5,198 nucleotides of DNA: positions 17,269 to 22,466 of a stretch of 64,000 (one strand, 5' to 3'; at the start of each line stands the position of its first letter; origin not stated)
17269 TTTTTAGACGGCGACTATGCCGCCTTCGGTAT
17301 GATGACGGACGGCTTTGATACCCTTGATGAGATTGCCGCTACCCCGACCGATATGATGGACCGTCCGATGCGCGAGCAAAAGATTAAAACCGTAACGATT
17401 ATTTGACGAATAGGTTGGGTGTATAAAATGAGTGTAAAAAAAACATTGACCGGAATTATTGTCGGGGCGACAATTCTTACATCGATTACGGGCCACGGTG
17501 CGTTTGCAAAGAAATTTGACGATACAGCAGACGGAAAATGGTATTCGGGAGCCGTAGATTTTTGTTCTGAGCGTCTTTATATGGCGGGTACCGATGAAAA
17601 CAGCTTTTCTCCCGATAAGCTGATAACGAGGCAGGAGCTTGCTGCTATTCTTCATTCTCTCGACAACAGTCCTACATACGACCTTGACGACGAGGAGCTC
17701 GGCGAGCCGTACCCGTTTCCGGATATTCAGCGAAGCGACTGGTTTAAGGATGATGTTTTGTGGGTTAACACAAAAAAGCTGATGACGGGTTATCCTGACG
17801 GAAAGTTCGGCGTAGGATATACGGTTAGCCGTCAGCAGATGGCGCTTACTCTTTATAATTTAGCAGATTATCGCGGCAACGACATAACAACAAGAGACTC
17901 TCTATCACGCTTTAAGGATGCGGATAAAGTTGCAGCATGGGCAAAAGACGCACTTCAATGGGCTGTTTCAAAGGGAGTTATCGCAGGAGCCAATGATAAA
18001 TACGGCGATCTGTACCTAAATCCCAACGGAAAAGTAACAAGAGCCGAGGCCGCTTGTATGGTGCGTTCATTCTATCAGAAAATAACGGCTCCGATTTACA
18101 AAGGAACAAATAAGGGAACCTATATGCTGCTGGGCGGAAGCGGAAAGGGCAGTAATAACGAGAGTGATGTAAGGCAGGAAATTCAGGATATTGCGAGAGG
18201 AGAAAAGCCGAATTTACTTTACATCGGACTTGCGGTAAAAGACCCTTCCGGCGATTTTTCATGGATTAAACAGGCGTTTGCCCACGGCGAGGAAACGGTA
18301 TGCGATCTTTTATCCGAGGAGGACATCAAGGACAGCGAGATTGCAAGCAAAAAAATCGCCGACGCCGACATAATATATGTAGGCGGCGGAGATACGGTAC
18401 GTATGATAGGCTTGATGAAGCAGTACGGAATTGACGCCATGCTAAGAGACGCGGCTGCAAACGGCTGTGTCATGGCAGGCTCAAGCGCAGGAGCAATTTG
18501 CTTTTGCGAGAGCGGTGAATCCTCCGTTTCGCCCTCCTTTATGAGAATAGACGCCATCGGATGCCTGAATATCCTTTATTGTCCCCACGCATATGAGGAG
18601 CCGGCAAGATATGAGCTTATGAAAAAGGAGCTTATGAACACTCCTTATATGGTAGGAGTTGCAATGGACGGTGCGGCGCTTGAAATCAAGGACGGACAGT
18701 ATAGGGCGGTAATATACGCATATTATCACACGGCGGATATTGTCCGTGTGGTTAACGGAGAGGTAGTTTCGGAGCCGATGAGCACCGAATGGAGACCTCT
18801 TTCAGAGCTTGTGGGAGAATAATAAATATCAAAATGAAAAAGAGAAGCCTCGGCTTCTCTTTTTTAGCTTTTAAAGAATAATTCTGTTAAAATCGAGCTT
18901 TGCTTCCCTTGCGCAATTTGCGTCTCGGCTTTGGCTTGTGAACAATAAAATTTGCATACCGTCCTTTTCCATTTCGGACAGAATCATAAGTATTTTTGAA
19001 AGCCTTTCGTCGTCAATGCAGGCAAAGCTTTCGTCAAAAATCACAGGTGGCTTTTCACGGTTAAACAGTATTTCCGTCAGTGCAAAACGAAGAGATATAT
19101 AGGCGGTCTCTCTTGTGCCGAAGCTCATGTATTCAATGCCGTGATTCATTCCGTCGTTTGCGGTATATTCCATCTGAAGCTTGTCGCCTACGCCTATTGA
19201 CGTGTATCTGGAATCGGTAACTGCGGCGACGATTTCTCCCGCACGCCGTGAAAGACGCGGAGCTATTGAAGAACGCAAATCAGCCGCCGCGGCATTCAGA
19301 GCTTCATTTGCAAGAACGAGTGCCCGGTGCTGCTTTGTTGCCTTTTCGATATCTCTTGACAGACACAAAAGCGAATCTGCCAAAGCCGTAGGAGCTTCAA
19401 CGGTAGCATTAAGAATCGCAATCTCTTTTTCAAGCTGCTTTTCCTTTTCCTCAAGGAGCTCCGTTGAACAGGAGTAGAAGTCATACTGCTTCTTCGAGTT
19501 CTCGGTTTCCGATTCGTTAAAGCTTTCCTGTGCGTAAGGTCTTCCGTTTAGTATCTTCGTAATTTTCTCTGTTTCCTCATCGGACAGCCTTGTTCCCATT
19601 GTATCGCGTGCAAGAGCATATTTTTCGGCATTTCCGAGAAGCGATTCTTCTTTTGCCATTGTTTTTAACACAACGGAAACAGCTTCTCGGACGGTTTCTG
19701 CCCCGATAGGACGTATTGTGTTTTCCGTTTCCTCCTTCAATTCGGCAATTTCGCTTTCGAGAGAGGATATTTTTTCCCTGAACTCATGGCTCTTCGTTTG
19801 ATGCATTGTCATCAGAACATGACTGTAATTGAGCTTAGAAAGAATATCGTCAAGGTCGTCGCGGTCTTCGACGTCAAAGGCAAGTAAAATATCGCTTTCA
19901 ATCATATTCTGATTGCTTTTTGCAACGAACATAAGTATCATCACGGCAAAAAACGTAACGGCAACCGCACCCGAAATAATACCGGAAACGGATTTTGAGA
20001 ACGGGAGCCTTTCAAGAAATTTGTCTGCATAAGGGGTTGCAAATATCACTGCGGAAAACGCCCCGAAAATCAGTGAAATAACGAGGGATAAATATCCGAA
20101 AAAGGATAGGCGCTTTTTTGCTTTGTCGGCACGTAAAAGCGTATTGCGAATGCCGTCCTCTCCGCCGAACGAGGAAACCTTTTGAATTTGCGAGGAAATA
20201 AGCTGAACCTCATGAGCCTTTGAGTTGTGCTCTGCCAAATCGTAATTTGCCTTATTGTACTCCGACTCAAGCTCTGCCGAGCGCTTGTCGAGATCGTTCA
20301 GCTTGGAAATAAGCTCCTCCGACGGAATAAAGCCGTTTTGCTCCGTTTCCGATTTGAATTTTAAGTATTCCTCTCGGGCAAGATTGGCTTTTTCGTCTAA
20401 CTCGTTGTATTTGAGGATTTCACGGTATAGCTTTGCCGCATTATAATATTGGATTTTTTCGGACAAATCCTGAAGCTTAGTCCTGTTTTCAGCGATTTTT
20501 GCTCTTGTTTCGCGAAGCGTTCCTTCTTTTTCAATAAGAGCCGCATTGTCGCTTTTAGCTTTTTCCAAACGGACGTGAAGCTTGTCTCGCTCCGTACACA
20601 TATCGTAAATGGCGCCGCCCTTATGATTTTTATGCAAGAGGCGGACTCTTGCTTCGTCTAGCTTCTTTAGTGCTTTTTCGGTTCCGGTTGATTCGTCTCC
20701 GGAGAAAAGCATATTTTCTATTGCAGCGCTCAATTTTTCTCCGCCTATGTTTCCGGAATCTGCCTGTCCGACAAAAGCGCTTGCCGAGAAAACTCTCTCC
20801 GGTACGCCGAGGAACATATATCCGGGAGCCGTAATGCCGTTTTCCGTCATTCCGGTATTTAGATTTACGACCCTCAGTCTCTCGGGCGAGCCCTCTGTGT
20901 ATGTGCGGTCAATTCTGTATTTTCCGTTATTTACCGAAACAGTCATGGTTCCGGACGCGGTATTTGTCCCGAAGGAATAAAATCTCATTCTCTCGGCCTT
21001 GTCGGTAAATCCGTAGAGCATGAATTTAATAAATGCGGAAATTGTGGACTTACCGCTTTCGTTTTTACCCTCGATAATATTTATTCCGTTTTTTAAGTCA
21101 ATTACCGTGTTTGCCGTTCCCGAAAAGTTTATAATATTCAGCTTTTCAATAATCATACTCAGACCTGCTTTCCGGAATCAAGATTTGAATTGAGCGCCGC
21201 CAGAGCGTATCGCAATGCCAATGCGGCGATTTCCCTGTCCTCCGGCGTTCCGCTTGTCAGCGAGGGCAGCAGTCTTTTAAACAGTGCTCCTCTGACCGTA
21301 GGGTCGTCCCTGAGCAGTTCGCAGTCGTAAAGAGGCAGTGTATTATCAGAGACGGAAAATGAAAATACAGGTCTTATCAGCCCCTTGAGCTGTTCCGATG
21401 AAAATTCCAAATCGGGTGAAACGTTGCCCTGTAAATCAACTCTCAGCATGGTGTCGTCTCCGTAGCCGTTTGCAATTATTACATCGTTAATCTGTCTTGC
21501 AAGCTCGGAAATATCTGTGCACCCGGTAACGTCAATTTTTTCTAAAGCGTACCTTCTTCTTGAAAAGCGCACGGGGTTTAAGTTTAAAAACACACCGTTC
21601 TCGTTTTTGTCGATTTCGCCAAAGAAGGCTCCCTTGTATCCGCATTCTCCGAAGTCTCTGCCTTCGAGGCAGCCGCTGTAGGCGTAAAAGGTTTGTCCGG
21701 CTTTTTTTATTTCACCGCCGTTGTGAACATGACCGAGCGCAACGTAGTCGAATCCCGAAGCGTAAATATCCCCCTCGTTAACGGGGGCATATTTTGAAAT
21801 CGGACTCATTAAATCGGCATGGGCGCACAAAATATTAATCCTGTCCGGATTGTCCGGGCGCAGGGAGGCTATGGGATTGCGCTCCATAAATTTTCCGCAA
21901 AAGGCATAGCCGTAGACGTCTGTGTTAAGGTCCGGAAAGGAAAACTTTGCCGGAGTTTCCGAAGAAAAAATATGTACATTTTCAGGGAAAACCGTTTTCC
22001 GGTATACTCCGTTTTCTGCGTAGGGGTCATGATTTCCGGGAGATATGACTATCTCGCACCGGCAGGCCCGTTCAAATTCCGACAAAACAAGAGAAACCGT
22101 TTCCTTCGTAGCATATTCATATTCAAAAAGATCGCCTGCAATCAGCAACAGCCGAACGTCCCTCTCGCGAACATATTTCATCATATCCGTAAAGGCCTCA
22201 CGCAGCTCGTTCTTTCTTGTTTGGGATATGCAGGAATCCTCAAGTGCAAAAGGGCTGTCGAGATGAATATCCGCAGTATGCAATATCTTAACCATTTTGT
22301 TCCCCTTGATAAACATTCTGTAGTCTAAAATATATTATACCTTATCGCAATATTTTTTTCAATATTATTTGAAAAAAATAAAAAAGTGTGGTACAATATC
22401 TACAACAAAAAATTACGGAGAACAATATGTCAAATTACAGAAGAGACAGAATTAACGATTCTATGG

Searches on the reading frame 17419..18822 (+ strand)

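Call 52: search_protein_families(library=pfam, proteins=[window:17419-18822:+], max_evalue=0.0001)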
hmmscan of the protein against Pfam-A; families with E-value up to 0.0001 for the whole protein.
window:17419-18822:+ (467 aa): 2 families
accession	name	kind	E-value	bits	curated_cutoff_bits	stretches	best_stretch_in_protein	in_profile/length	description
PF00395.25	SLH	-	4.3e-33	113.5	20.8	3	164-212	1-44/44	S-layer homology domain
PF03575.23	Peptidase_S51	-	2.5e-28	99.6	23.9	1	237-429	3-204/206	Peptidase family S51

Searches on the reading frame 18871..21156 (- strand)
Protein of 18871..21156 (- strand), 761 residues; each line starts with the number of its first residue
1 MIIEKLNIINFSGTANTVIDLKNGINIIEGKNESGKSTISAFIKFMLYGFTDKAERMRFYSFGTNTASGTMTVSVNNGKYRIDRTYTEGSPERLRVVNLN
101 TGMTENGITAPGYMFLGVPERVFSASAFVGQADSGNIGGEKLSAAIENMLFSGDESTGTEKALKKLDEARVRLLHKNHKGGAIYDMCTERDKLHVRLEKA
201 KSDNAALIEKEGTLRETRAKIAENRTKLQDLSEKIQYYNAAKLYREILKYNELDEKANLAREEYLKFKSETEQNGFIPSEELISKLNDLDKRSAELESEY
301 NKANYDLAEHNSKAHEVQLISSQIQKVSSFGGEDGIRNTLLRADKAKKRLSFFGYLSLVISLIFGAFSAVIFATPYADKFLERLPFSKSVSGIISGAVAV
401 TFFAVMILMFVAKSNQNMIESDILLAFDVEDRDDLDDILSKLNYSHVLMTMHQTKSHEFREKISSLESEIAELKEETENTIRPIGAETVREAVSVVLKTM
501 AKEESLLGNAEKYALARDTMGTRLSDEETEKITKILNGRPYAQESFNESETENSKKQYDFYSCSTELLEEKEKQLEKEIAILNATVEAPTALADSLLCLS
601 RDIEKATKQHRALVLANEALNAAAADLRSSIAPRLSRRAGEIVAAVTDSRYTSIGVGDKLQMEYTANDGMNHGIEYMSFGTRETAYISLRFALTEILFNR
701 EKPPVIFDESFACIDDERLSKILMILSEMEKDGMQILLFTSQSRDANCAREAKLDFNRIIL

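Call 52: search_protein_families(library=pfam, proteins=[window:18871-21156:-], max_evalue=0.0001)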
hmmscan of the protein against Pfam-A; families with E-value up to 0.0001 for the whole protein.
window:18871-21156:- (761 aa): 4 families
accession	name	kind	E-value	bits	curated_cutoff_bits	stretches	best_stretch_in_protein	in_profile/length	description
PF13175.12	AAA_15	-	4.9e-13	49.9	32.1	1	1-322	1-283/374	AAA ATPase domain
PF02463.25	SMC_N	-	3.2e-09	37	40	1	163-746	71-202/220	RecF/RecN/SMC N terminal domain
PF13514.12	AAA_27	-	4.2e-08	33.5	22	1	1-201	1-200/206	AAA domain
PF13476.12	AAA_23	-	2e-06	29.1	27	1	5-242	1-142/201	AAA domain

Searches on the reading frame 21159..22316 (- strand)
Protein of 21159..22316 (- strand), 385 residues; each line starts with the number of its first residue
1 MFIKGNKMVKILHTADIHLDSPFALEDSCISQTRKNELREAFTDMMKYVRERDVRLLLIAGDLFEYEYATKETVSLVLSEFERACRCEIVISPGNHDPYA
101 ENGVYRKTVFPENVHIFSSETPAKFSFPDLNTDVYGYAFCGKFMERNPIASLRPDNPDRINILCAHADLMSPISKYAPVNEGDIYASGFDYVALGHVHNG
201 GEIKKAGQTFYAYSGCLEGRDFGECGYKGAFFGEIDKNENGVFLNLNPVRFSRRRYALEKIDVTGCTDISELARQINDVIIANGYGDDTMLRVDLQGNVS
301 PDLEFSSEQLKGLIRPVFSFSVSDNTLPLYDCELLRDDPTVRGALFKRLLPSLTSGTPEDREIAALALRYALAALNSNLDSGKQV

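Call 52: search_protein_families(library=pfam, proteins=[window:21159-22316:-], max_evalue=0.0001)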
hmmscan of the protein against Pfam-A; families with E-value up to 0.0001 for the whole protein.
window:21159-22316:- (385 aa): 1 family
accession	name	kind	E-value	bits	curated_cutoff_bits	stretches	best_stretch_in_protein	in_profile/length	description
PF00149.33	Metallophos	-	4.3e-12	47.3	21.5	1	10-198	2-189/191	Calcineurin-like phosphoesterase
